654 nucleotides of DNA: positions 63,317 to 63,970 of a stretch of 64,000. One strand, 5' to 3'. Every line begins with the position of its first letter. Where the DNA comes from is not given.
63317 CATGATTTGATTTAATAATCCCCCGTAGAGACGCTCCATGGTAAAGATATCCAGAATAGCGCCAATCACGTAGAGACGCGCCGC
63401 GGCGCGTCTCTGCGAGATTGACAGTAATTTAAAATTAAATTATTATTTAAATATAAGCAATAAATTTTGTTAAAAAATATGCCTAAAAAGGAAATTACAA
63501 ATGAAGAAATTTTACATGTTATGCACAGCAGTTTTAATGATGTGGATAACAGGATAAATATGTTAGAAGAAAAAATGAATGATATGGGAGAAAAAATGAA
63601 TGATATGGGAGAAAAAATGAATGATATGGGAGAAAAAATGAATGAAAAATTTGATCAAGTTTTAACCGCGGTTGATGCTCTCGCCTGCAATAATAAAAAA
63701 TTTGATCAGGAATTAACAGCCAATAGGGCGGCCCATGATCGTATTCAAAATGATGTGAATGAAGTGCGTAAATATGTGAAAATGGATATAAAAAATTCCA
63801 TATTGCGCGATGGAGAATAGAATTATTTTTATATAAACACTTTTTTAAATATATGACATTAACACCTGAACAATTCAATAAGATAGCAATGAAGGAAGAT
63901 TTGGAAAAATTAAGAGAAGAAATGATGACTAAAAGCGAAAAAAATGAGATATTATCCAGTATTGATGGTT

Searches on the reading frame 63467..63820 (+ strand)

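Call 42: search_protein_families(library=pfam, proteins=[window:63467-63820:+], max_evalue=0.001)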
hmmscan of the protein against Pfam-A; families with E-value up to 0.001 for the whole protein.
window:63467-63820:+ (117 aa): 3 families
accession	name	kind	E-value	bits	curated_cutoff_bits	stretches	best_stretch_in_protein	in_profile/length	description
PF05531.17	NPV_P10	-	7.8e-05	23.5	29.8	0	14-58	4-51/75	Nucleopolyhedrovirus P10 protein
PF07889.17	DUF1664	-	0.0002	21.8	34.6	1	33-105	39-111/124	Protein of unknown function (DUF1664)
PF06103.16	DUF948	-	0.00071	20.1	37.2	0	19-73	24-78/89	Bacterial protein of unknown function (DUF948)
